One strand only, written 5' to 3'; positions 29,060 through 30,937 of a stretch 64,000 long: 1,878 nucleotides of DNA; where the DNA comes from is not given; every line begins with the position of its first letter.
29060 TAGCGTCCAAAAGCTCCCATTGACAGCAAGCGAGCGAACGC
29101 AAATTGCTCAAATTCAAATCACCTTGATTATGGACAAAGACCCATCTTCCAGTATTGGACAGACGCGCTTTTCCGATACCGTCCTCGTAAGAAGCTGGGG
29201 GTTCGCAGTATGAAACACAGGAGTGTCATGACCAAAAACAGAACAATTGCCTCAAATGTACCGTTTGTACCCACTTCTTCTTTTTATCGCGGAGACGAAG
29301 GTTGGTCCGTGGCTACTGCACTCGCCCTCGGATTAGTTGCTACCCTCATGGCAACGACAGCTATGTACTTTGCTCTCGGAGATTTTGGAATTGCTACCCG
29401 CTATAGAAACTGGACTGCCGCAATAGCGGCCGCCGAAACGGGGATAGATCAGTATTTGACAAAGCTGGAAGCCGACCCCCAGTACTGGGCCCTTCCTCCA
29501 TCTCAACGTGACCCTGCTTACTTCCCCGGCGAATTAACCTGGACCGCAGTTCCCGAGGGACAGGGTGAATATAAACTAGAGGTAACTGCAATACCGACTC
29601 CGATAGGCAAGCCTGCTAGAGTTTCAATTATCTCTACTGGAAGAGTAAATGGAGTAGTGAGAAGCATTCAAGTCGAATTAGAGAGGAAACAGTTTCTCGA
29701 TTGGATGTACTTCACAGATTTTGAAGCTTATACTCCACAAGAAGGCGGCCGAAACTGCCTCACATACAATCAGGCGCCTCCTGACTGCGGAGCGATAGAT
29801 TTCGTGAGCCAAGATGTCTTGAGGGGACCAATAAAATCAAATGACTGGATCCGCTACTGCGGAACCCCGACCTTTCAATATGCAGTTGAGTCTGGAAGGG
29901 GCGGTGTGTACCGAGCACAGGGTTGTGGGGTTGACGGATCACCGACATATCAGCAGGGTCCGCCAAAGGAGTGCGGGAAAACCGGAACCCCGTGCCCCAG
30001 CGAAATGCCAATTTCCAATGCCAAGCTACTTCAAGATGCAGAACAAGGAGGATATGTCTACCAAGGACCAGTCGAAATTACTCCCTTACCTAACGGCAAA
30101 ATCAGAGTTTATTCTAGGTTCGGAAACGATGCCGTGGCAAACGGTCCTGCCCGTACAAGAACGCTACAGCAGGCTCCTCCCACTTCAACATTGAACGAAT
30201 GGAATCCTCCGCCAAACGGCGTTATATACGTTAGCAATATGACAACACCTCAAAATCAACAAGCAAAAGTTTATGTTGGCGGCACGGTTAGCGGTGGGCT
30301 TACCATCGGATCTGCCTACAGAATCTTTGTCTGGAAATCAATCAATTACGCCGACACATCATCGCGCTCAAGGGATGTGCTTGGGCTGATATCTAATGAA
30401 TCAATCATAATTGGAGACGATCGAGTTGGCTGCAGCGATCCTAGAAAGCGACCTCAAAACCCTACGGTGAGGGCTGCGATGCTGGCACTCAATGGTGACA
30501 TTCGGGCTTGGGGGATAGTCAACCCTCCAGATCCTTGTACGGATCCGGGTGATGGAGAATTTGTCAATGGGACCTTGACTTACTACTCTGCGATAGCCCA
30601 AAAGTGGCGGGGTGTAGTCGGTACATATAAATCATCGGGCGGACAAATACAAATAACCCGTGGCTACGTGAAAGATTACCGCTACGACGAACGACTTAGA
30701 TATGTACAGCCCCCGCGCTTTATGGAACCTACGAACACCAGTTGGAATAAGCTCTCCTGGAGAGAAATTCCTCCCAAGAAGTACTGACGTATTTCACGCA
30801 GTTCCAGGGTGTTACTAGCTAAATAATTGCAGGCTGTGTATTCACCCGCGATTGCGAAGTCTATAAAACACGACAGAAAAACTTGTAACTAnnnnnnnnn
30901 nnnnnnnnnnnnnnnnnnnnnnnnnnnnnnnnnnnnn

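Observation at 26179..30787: Orphan four-gene type-IV (pseudo)pilin-like cassette with atypical large members and no assembly machinery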

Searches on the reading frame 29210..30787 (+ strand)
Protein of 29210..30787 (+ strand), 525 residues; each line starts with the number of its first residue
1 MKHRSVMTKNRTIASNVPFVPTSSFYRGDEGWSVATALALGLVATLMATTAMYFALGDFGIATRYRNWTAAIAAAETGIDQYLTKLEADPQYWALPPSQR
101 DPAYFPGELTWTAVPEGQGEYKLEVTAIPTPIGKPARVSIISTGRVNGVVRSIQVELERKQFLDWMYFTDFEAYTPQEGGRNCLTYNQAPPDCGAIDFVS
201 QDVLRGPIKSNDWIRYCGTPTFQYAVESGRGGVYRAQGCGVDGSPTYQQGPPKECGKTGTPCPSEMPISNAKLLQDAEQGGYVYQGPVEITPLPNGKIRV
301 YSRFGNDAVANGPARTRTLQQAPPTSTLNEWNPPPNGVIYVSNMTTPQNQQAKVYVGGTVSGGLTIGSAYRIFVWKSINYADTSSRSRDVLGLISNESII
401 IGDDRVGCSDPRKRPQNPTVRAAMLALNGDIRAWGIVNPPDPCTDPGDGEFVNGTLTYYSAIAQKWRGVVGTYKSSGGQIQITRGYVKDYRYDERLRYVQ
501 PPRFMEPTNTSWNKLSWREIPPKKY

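Call 3: search_protein_families(library=pfam, proteins=[window:29210-30787:+], max_evalue=1)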
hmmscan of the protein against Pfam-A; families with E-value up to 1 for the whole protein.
window:29210-30787:+ (525 aa): 0 families

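Call 4: search_protein_families(library=ncbifam, proteins=[window:29210-30787:+], max_evalue=1)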
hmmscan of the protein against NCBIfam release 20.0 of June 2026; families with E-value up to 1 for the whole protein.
window:29210-30787:+ (525 aa): 0 families

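Call 9: find_encoding_contigs(protein=window:29210-30787:+, flank=10000, max_places=6)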
Protein window:29210-30787:+ (525 aa): no gene with exactly this product is on record in the collection.

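Call 10: find_homologous_proteins(query=window:29210-30784:+)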
Query window:29210-30784:+ (525 aa): 45 proteins with E <= 0.001 among 8000 candidates.
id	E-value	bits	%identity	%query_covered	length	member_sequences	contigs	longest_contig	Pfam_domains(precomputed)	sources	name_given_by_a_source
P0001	0.0e+0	1193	97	100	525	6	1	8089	-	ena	-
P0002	2.8e-240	817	69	94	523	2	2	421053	-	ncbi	-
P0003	5.8e-236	802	63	99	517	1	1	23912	PF16241.11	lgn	-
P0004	1.4e-222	758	65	94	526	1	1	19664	-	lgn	-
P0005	1.5e-162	560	54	94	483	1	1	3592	PF16241.11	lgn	-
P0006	2.8e-156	539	53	94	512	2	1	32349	-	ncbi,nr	ncbi:MAG: hypothetical protein DCC49_08770 [Acidobacteria bacterium]|nr:MAG: hypothetical protein DC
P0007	6.5e-156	538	53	94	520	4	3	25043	PF16241.11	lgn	-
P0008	3.0e-152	526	53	94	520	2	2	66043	PF14341.12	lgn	-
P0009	6.8e-151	522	50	94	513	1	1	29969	-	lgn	-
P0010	5.9e-131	456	47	94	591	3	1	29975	-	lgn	-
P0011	4.8e-117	410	44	95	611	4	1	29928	-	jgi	jgi:hypothetical protein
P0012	6.4e-42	162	30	96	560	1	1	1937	-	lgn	-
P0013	2.2e-40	157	28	94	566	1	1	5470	PF16241.11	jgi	jgi:hypothetical protein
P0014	9.8e-37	145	26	94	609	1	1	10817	PF16241.11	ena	-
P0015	9.3e-32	128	30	94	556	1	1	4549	-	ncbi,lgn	-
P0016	1.3e-31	128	30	94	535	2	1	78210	-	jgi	jgi:Tfp pilus assembly protein PilX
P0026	4.0e-23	100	28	92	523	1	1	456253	-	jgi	jgi:Tfp pilus assembly protein PilX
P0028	1.4e-22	98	29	28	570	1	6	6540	PF14341.12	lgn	-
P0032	1.9e-20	91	28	62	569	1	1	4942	PF14341.12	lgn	-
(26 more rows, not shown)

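Call 11: find_encoding_contigs(protein=P0002, flank=10000, max_places=2)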
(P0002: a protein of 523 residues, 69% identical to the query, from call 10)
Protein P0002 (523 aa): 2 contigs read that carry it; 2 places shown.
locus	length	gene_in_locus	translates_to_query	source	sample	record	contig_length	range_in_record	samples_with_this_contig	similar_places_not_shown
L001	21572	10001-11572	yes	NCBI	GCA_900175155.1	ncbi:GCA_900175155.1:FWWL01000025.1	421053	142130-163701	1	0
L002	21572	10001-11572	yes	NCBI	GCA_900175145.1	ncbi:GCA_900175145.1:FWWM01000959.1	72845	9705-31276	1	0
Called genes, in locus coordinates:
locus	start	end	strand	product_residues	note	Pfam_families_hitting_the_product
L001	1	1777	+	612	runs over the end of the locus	PF00072:Response_reg, PF00990:GGDEF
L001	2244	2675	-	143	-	-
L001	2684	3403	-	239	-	PF04250:DUF429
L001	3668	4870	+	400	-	PF00232:Glyco_hydro_1 (weak)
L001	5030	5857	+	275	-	PF24096:DUF7379 (weak), PF07819:PGAP1 (weak), PF00561:Abhydrolase_1, PF01674:Lipase_2, PF02089:Palm_thioest, PF12697:Abhydrolase_6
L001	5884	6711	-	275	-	PF04264:YceI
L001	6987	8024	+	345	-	PF13240:Zn_Ribbon_1 (faint)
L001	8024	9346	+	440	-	PF13620:CarboxypepD_reg (weak)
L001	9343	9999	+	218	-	-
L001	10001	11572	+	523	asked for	-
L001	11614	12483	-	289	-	PF11716:MDMPI_N, PF12867:DinB_2 (weak)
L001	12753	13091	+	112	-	PF12680:SnoaL_2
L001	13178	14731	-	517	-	-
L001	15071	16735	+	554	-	PF07969:Amidohydro_3, PF01979:Amidohydro_1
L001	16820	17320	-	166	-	PF00571:CBS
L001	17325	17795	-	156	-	PF00571:CBS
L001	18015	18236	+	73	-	-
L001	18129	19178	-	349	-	-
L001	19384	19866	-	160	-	PF00881:Nitroreductase, PF14512:TM1586_NiRdase (faint)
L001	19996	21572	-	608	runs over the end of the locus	PF13517:FG-GAP_3, PF01839:FG-GAP (weak), PF13517:FG-GAP_3, PF07593:UnbV_ASPIC (weak)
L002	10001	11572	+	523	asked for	-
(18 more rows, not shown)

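Call 12: find_encoding_contigs(protein=P0026, flank=10000, max_places=2)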
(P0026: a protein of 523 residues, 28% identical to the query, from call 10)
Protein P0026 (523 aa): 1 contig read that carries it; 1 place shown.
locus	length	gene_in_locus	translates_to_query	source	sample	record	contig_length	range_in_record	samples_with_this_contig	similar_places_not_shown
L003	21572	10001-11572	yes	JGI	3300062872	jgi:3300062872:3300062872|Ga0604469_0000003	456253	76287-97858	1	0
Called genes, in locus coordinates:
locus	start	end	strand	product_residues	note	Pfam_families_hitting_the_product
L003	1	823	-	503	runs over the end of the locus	PF01019:G_glu_transpept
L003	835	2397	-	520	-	PF00091:Tubulin, PF12327:FtsZ_C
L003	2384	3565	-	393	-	PF00142:Fer4_NifH, PF01656:CbiA, PF02374:ArsA_ATPase, PF06564:CBP_BcsQ (weak), PF09140:MipZ, PF10609:ParA, PF13614:AAA_31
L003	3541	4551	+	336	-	PF01656:CbiA, PF02374:ArsA_ATPase, PF13614:AAA_31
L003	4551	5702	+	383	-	PF02374:ArsA_ATPase, PF10609:ParA (weak), PF13614:AAA_31, PF01656:CbiA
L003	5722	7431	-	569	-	-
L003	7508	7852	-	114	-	PF01638:HxlR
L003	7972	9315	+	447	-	-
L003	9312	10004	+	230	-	-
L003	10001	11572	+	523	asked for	-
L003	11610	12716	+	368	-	PF11104:PilM_2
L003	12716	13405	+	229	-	PF05137:PilN (weak)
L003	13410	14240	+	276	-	PF04350:PilO (faint)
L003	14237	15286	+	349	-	-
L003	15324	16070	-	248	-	PF06750:A24_N_bact, PF01478:Peptidase_A24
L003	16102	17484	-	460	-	-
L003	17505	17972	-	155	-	PF07963:N_methyl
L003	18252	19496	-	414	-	PF28597:T2SSF_N, PF00482:T2SSF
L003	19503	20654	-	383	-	PF00437:T2SSE, PF13555:AAA_29 (faint), PF25199:nSTAND_NTPase5 (faint)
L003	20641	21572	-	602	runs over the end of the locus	PF05157:MshEN, PF00437:T2SSE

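Call 13: find_encoding_contigs(protein=P0016, flank=10000, max_places=2)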
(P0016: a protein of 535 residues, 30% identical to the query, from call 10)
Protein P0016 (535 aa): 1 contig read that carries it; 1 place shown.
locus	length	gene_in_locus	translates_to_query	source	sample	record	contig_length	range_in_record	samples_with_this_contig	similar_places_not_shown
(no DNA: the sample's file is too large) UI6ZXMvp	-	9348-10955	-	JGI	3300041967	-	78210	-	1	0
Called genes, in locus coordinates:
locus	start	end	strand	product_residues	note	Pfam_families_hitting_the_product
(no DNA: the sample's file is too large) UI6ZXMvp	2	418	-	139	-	?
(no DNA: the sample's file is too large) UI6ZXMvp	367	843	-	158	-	-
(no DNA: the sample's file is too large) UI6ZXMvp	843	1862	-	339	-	PF00079:Serpin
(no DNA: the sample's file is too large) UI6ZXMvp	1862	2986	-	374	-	PF00903:Glyoxalase, PF13468:Glyoxalase_3 (faint), PF14696:Glyoxalase_5 (faint), PF00903:Glyoxalase, PF13669:Glyoxalase_4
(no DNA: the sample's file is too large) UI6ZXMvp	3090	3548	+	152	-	PF13404:HTH_AsnC-type, PF13412:HTH_24, PF01037:AsnC_trans_reg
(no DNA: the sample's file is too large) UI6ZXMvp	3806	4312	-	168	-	-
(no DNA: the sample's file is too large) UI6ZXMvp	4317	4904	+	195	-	PF00174:Oxidored_molyb, PF03404:Mo-co_dimer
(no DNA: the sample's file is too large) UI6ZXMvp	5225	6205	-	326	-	PF00892:EamA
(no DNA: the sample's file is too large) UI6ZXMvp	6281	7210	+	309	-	PF00126:HTH_1, PF03466:LysR_substrate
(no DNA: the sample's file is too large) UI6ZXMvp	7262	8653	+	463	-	PF13620:CarboxypepD_reg, PF17210:SdrD_B (faint)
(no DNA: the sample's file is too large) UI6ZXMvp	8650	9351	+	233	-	-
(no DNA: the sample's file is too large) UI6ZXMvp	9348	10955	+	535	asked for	-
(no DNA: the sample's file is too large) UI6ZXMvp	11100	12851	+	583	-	PF00496:SBP_bac_5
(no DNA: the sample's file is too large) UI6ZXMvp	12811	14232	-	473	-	PF00672:HAMP, PF00512:HisKA, PF02518:HATPase_c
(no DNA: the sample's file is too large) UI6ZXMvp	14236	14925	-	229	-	PF00072:Response_reg, PF00486:Trans_reg_C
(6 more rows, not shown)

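Call 19: find_related_loci(query=A2, collection=genome_contigs, flank=10000)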
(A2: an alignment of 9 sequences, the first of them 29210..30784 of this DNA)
Query A2 (525 aa) in genome_contigs; peptide patterns used: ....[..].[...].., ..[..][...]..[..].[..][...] (x = any residue, [..] = any of these).
600 stretches matched a pattern (row limit reached: there are more); 448 encode a relative of the query (tblastn E <= 1e-3); the best 80 are kept; 80 distinct loci.
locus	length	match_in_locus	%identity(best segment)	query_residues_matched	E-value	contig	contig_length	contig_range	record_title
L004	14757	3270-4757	53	29-522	5e-158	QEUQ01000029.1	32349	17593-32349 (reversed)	MAG: Acidobacteria bacterium isolate ATN3 J3_scaffold_1077, whole genome shotgun sequence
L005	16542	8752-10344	29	22-521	1e-54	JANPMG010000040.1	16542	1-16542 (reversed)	MAG: Acidimicrobiia bacterium isolate VAR_48_metabat_304 VAR_48_k141_346086, whole genome shotgun sequence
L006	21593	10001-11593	29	20-520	1e-52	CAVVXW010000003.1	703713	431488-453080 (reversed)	MAG: uncultured Acidimicrobiia bacterium isolate MFD05442.bin.2.248 genome assembly, contig: contig_4546, whole genome s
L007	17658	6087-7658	29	27-520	4e-52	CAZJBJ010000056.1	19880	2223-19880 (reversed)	MAG TPA_asm: uncultured Bifidobacteriaceae bacterium isolate SRP150892_co2_122 genome assembly, contig: NODE_3784_length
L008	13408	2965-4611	28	27-519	5e-52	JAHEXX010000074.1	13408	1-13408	MAG: bacterium isolate nzgw114 NODE_1753_length_13409_cov_3.074127, whole genome shotgun sequence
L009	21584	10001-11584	29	27-520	9e-52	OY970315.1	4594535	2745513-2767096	MAG: uncultured Actinomycetes bacterium isolate MFD02416.bin.c.12 genome assembly, chromosome: 1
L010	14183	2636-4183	29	23-519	3e-51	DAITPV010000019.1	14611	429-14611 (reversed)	MAG TPA_asm: Actinomycetota bacterium isolate CTOTU39255 NODE_460_length_14611_cov_7.448750, whole genome shotgun sequen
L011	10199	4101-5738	28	26-520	2e-51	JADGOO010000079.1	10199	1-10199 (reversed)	MAG: Acidimicrobiia bacterium isolate Chersky_683 k127_6579561, whole genome shotgun sequence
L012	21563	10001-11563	29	29-520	5e-51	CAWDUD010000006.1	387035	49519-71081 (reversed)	MAG: uncultured Acidimicrobiia bacterium isolate MFD05442.bin.2.230 genome assembly, contig: contig_4550, whole genome s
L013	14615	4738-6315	30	27-521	3e-50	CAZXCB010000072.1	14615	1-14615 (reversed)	MAG TPA_asm: uncultured Bifidobacteriaceae bacterium isolate SRP237561_co1_353 genome assembly, contig: NODE_7323_length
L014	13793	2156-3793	27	27-520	4e-50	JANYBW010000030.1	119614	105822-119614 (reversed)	MAG: Actinomycetes bacterium isolate 336R_metabinner_10 336R_k141_2088621, whole genome shotgun sequence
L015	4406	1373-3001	28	29-520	7e-50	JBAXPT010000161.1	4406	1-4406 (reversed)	MAG: Actinomycetes bacterium isolate ELA538 MAG538_161, whole genome shotgun sequence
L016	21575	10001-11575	29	27-521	2e-49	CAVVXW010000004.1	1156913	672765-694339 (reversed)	MAG: uncultured Acidimicrobiia bacterium isolate MFD05442.bin.2.248 genome assembly, contig: contig_4998, whole genome s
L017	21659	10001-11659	27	29-520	3e-49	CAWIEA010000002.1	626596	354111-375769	MAG: uncultured Acidimicrobiia bacterium isolate MFD05442.bin.2.32 genome assembly, contig: contig_16110, whole genome s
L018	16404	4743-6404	28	4-520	2e-49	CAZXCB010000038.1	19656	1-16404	MAG TPA_asm: uncultured Bifidobacteriaceae bacterium isolate SRP237561_co1_353 genome assembly, contig: NODE_4552_length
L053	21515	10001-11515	28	18-512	2e-38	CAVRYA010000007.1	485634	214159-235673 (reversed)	MAG: uncultured Actinomycetes bacterium isolate MFD02242.bin.1.73 genome assembly, contig: contig_38181, whole genome sh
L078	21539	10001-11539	28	23-512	2e-34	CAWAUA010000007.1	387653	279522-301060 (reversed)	MAG: uncultured Actinomycetes bacterium isolate MFD03975.bin.3.698 genome assembly, contig: contig_3967, whole genome sh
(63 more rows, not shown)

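Call 33: predict_structure(alignment_id=A3)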
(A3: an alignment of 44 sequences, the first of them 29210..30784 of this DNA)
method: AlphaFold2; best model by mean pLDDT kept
length: 525 residues; sequences in the alignment: 44
mean_pLDDT: 84.5   pTM: 0.78
mean pLDDT of the five models: 84.5, 84.5, 82.1, 80.7, 78.7
residues with pLDDT >= 90: 239; 70-90: 229; 50-70: 25; < 50: 32
segments of 3 or more residues with pLDDT < 50: 1-29
pLDDT, mean of each block of 10 residues (from residue 1): 36 40 41 71 83 74 87 92 83 74 81 91 87 82 92 91 91 81 74 79 90 91 91 86 91 86 88 93 97 97 95 96 95 95 86 96 96 96 89 96 89 90 95 79 59 86 92 86 86 86 86 87 68
secondary structure, 60 per line:
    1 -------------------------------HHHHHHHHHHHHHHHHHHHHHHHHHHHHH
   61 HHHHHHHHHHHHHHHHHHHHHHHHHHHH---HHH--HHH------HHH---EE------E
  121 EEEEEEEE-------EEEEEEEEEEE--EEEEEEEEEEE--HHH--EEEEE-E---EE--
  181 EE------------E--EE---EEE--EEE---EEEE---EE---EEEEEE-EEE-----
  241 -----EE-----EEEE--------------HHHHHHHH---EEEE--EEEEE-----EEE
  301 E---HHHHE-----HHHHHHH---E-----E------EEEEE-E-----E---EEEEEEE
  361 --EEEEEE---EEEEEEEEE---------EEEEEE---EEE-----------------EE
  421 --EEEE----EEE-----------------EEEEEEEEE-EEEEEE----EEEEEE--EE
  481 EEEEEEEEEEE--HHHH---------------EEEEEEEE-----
elements in order: H32-88 E120-128 E136-146 E149-159 E167-171 E203-205 E208-210 E214-217 E226-231 E233-235 E253-256 H271-278 E282-285 E288-292 E298-301 H305-308 H315-321 E338-342 E354-360 E363-368 E372-380 E390-395 E399-401 E423-426 E431-433 E451-459 E461-466 E471-476 E479-491 H494-497 E513-520

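Call 43: search_solved_structures(query=A3, max_evalue=1)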
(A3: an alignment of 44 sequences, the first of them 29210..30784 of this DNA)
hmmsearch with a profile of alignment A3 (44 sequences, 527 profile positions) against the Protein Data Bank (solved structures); distinct sequences matched with E-value up to 1: 2.
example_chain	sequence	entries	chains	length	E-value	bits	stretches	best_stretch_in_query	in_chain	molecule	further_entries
6qvi_A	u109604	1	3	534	0.056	15.4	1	47-158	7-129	ComZ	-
4xfr_A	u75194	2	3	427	0.36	12.7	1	330-419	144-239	Uncharacterized protein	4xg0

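Call 49: find_encoding_contigs(protein=P0008, flank=10000, max_places=1)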
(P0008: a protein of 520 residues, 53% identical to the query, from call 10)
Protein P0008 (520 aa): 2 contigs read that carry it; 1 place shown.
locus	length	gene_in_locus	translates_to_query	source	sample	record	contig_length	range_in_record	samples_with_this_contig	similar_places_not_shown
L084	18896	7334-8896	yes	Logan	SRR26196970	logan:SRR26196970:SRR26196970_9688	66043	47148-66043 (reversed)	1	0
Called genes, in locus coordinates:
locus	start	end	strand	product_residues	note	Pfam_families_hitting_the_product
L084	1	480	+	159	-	?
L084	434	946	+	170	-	-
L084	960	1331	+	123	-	-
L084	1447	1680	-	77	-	PF01037:AsnC_trans_reg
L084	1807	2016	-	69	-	PF00313:CSD (weak)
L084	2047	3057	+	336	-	PF00586:AIRS, PF02769:AIRS_C (weak)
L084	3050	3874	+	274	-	PF08543:Phos_pyr_kin, PF00294:PfkB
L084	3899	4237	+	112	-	-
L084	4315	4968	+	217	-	PF00072:Response_reg, PF00196:GerE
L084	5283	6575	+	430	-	PF17802:SpaA (faint), PF17210:SdrD_B (faint), PF11974:bMG3 (faint), PF13620:CarboxypepD_reg (weak)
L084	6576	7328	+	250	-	-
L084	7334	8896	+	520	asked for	PF14341:PilX_N (weak)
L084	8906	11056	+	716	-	PF17191:RecG_wedge, PF00270:DEAD, PF00271:Helicase_C, PF19833:RecG_dom3_C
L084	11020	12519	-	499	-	PF00672:HAMP, PF07730:HisKA_3, PF02518:HATPase_c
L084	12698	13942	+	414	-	-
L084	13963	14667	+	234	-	PF07963:N_methyl (faint)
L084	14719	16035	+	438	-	PF23981:DUF7305 (weak)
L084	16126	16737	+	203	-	PF03602:Cons_hypoth95, PF05175:MTS (weak)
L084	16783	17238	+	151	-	PF01467:CTP_transf_like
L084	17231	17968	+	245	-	-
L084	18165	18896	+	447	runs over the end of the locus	PF02504:FA_synthesis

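Call 50: find_encoding_contigs(protein=P0010, flank=10000, max_places=1)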
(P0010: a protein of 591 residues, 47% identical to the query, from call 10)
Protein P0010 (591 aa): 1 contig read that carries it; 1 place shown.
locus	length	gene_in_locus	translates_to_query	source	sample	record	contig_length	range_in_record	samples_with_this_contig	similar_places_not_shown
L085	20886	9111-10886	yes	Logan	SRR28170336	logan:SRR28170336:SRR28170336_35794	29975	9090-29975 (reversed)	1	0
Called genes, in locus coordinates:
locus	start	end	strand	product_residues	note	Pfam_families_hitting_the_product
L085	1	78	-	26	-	?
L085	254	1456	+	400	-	PF01551:Peptidase_M23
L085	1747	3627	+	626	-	PF08448:PAS_4 (weak), PF00512:HisKA, PF02518:HATPase_c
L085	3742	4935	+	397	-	PF00089:Trypsin, PF13365:Trypsin_2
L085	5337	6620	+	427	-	PF12773:DZR (faint), PF13240:Zn_Ribbon_1 (faint), PF24463:DUF7577 (faint)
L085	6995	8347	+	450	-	-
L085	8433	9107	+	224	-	-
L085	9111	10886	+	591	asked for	-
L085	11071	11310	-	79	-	-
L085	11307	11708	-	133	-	PF00072:Response_reg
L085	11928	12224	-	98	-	PF00072:Response_reg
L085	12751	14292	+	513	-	PF26686:DUF8575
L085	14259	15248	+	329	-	PF00248:Aldo_ket_red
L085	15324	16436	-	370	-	PF08240:ADH_N, PF00107:ADH_zinc_N, PF13602:ADH_zinc_N_2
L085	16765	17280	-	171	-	PF01613:Flavin_Reduct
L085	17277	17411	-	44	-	-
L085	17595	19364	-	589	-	PF18158:AidB_N, PF02770:Acyl-CoA_dh_M, PF00441:Acyl-CoA_dh_1, PF08028:Acyl-CoA_dh_2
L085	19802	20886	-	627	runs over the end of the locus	PF02518:HATPase_c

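Call 51: find_encoding_contigs(protein=P0003, flank=10000, max_places=1)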
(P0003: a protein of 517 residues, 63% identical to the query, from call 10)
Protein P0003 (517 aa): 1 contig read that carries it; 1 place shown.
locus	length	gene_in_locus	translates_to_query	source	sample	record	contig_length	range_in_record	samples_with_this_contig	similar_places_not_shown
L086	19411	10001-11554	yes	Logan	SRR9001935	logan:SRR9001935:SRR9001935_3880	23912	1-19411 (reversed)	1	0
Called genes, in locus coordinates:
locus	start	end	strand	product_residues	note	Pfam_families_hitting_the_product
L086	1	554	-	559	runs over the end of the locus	PF13567:DUF4131, PF03772:Competence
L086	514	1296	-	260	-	PF22461:SLBB_2 (weak), PF10531:SLBB, PF00633:HHH (faint), PF12836:HHH_3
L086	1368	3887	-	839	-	PF00133:tRNA-synt_1, PF01406:tRNA-synt_1e (faint), PF09334:tRNA-synt_1g, PF13603:tRNA-synt_1_2, PF00133:tRNA-synt_1, PF09334:tRNA-synt_1g (weak), PF08264:Anticodon_1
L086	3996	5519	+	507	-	PF00072:Response_reg, PF00990:GGDEF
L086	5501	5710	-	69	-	-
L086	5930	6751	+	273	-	PF06028:DUF915 (faint), PF24096:DUF7379 (weak), PF01674:Lipase_2, PF05057:DUF676 (weak), PF00561:Abhydrolase_1, PF02089:Palm_thioest, PF12697:Abhydrolase_6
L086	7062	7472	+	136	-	-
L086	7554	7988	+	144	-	-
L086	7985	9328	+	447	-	PF13620:CarboxypepD_reg (faint)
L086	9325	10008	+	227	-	-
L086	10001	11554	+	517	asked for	PF16241:DUF4900 (weak)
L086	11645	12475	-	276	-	PF11716:MDMPI_N, PF12867:DinB_2, PF02036:SCP2 (weak)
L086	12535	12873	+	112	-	PF12680:SnoaL_2 (weak)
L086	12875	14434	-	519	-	-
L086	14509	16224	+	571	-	PF07969:Amidohydro_3, PF01979:Amidohydro_1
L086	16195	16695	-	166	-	PF00571:CBS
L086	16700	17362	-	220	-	PF00571:CBS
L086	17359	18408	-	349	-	PF25174:Beta-prop_THOC3 (weak)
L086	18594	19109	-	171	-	PF00881:Nitroreductase, PF14512:TM1586_NiRdase (weak), PF00881:Nitroreductase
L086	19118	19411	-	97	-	?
